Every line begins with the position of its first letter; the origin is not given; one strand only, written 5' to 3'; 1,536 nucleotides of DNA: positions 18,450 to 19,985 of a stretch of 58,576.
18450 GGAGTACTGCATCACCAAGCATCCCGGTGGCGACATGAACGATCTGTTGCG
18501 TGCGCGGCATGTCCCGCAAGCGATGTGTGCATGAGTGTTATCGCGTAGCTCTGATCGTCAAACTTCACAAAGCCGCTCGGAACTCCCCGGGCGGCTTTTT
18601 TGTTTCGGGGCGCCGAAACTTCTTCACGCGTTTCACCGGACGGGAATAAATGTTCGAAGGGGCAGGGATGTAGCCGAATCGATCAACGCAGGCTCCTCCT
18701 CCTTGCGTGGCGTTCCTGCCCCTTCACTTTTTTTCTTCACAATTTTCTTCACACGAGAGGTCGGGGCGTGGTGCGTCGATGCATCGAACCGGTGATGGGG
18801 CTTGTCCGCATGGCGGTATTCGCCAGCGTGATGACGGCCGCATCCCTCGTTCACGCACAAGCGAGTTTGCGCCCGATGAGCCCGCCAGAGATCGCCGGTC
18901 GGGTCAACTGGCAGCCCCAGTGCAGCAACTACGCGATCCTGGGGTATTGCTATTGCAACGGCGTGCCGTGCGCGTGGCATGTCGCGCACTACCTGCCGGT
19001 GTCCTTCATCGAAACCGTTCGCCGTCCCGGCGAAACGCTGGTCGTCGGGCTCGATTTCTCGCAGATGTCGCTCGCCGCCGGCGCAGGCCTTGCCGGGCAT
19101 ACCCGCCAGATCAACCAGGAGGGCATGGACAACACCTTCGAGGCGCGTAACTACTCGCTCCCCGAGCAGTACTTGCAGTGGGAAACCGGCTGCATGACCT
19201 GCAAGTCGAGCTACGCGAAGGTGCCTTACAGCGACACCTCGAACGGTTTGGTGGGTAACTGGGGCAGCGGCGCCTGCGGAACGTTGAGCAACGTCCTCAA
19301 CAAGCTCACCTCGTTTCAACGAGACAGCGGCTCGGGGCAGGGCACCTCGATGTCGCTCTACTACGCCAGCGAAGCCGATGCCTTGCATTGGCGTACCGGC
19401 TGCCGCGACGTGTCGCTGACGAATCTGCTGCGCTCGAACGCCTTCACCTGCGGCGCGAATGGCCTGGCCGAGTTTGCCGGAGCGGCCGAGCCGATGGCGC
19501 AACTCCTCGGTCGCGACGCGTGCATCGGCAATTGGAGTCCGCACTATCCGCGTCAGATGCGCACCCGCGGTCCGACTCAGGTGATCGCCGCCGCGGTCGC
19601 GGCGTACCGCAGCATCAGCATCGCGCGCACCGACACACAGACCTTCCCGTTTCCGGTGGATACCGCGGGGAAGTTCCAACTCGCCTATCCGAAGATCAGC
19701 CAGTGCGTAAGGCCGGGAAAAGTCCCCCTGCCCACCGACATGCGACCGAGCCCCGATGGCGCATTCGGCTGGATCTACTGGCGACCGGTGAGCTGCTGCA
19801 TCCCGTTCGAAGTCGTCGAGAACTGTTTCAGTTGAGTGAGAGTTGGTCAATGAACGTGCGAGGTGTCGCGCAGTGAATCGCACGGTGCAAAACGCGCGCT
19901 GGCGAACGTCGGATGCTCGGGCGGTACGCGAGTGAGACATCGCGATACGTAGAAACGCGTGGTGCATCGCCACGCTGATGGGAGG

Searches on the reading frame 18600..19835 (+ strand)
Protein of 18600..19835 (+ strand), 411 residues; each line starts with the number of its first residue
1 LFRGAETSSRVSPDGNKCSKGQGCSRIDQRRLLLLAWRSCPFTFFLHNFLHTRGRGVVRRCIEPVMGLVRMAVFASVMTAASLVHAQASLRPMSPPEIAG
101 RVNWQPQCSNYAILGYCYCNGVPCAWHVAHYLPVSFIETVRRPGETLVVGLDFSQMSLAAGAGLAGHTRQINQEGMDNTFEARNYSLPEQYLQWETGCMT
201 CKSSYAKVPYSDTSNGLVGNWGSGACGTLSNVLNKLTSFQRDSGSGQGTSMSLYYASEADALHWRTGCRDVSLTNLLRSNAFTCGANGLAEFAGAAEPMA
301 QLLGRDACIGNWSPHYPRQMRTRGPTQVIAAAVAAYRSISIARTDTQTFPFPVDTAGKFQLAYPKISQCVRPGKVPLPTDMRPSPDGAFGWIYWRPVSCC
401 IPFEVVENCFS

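Call 3: search_protein_families(library=pfam, proteins=[window:18600-19835:+], max_evalue=1)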
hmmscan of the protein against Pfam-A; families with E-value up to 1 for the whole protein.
window:18600-19835:+ (411 aa): 1 family
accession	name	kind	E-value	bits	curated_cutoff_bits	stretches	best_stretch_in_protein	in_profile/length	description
PF06834.16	TraU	-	3.8e-15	56.5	26.5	2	246-401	131-305/306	TraU protein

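Call 4: search_protein_families(library=ncbifam, proteins=[window:18600-19835:+], max_evalue=1)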
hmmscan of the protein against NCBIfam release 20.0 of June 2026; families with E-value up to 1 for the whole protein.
window:18600-19835:+ (411 aa): 2 families
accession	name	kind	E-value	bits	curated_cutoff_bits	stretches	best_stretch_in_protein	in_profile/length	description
TIGR03756.1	conj_TIGR03756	hypoth_equivalog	9.6e-11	41.5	188.35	2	234-343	122-212/298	TIGR03756 family integrating conjugative element protein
NF006382.0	PRK08624.1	equivalog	0.11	11.3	440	1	247-307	45-104/373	hypothetical protein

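Call 99: search_dna_similar(query=window:18795-19835:+, collection=plasmids, mode=protein, max_evalue=0.00001, max_rows=15)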
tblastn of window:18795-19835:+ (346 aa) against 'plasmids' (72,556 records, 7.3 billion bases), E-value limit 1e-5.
Records with a match: 137; places in all: 137; records where one place covers at least 80% of the query: 135.
Best place of each record, by identity: <60% 137.
By first word of the organism name: Pseudomonas 133; Halopseudomonas 1; Stutzerimonas 1; Flagellatimonas 1; Comamonadaceae 1.
By predicted mobility (MOB-suite, as given by PLSDB): non-mobilizable 111; conjugative 26.
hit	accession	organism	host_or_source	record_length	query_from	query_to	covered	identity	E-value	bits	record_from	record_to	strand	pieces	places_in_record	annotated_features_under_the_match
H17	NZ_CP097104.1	Pseudomonas sp. NY11382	Homo sapiens,Airway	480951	5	341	97%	26.4%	7e-13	77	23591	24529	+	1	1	hypothetical protein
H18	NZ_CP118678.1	Pseudomonas juntendi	chicken,feces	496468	5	341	97%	26.4%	7e-13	77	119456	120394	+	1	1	hypothetical protein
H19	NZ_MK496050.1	Pseudomonas sp.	-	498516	5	341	97%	26.4%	7e-13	77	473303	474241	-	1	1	hypothetical protein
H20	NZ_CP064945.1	Pseudomonas fulva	Homo sapiens,bile specimen,bile ...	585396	5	341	97%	26.4%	7e-13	77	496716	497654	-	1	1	hypothetical protein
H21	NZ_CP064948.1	Pseudomonas fulva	Homo sapiens,pleural fluid,pleural ...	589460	5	341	97%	26.4%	7e-13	77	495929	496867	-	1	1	hypothetical protein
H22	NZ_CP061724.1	Pseudomonas putida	a feces sample of migratory birds origin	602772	5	341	97%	26.4%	7e-13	77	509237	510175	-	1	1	hypothetical protein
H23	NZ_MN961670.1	Pseudomonas putida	Homo sapiens,urine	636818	5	341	97%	26.4%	7e-13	77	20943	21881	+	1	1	hypothetical protein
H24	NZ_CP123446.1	Halopseudomonas sp. SMJS2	Pure culture,sediment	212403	58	341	82%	30.8%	4e-21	101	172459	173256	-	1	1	twin-arginine translocation signal domain-containing protein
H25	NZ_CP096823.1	Pseudomonas aeruginosa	Homo sapiens,blood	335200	33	341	89%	27.6%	8e-15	83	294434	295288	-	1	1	twin-arginine translocation signal domain-containing protein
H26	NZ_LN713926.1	Pseudomonas fluorescens SBW25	-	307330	33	341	89%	26.8%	4e-16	87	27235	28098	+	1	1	hypothetical protein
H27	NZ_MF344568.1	Pseudomonas aeruginosa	-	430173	33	346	91%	26.2%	3e-11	72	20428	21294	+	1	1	twin-arginine translocation signal domain-containing protein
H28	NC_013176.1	Pseudomonas putida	-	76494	33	341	89%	26.6%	3e-11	72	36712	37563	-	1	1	hypothetical protein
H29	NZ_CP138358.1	Pseudomonas putida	Homo sapiens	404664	33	341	89%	26.4%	3e-11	72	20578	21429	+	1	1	twin-arginine translocation signal domain-containing protein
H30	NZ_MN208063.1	Pseudomonas aeruginosa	-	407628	33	341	89%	26.4%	3e-11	72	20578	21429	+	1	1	twin-arginine translocation signal domain-containing protein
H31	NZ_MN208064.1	Pseudomonas sp.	-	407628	33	341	89%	26.4%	3e-11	72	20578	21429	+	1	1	twin-arginine translocation signal domain-containing protein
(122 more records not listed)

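Call 100: get_annotated_region(hit=H26, flank=8000)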
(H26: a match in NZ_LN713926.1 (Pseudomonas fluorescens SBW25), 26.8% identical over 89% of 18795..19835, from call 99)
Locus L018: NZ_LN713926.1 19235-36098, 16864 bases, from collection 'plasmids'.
description: Pseudomonas fluorescens SBW25 plasmid pQBR57, complete sequence
organism: Pseudomonas fluorescens SBW25 (NCBI taxid 216595)
taxonomy: Bacteria; Pseudomonadota; Gammaproteobacteria; Pseudomonadales; Pseudomonadaceae; Pseudomonas; Pseudomonas fluorescens; Pseudomonas fluorescens SBW25
host: -; source: -; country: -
typing (MOB-suite, as given by PLSDB): non-mobilizable
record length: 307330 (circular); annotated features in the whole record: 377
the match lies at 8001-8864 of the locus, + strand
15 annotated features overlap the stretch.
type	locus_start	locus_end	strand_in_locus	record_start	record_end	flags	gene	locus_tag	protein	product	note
CDS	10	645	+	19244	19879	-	-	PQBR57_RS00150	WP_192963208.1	hypothetical protein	-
CDS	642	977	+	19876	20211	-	-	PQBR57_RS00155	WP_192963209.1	hypothetical protein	-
CDS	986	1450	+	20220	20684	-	-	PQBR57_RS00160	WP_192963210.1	hypothetical protein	-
CDS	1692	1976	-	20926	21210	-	-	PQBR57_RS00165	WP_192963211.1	hypothetical protein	-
CDS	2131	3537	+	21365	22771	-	-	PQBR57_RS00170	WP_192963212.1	hypothetical protein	-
CDS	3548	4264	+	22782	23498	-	-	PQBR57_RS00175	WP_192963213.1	hypothetical protein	-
CDS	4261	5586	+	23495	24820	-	-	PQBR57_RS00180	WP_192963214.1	hypothetical protein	-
CDS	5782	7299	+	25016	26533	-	-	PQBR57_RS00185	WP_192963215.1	sigma factor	GO:0006352 - DNA-templated transcription initiation [Evidence IEA]; GO:0006355 - regulation of DNA-templated ...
CDS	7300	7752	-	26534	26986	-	-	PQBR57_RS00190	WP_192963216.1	hypothetical protein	-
CDS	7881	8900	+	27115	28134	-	-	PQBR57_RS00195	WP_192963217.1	hypothetical protein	-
CDS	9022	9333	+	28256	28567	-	-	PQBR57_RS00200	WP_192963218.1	hypothetical protein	-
CDS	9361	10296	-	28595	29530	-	-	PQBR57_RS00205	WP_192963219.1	chemotaxis protein CheB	-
CDS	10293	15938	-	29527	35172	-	-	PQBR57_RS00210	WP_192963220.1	response regulator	GO:0000160 - phosphorelay signal transduction system [Evidence IEA]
CDS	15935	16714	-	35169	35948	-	-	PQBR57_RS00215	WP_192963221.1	CheR family methyltransferase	-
CDS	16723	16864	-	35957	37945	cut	-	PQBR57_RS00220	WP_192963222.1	methyl-accepting chemotaxis protein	-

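Call 103: search_solved_structures(query=L018:5782-7299:+, max_evalue=1)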
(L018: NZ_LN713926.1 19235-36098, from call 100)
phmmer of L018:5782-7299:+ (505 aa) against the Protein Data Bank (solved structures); distinct sequences matched with E-value up to 1: 67 (the best 60 are shown).
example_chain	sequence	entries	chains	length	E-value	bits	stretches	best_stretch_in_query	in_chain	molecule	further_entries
7vf9_F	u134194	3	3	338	1.7e-10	43.5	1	295-489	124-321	RNA polymerase sigma factor RpoS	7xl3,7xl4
7f0r_F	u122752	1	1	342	1.7e-10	43.4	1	295-489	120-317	RNA polymerase sigma factor RpoS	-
6omf_F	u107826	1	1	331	1.8e-10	43.4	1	279-484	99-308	RNA polymerase sigma factor RpoS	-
6kj6_F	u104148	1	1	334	1.8e-10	43.3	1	279-484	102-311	RNA polymerase sigma factor RpoS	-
5ipl_F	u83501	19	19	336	1.8e-10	43.3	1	279-484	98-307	RNA polymerase sigma factor RpoS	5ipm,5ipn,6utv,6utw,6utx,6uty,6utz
6wmr_Z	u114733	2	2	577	1.9e-10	43.3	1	273-490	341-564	RNA polymerase sigma factor RpoD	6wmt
6uu8_FFF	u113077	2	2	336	3.5e-10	42.4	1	279-484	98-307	RNA polymerase sigma factor RpoS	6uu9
7ye1_F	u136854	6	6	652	4.6e-10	42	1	234-490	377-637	RNA polymerase sigma factor RpoD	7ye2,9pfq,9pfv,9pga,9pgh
8h3v_G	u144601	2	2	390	1.5e-09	40.3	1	273-490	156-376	RNA polymerase sigma factor SigA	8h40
8gzg_F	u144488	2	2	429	3.3e-09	39.2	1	271-489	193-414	RNA polymerase sigma factor SigA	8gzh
9dvs_G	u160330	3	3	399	4.2e-09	38.8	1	270-489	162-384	RNA polymerase sigma factor SigA1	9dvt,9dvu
7xya_F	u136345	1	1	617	7.9e-09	37.9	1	223-490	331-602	RNA polymerase sigma factor RpoD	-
7l7b_F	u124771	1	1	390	5.7e-08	35.1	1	275-490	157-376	RNA polymerase sigma factor SigA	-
1l9u_H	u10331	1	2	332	1e-07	34.2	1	277-490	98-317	SIGMA FACTOR SIGA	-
4xln_F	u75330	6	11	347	1.4e-07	33.8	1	278-490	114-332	RNA polymerase sigma factor SigA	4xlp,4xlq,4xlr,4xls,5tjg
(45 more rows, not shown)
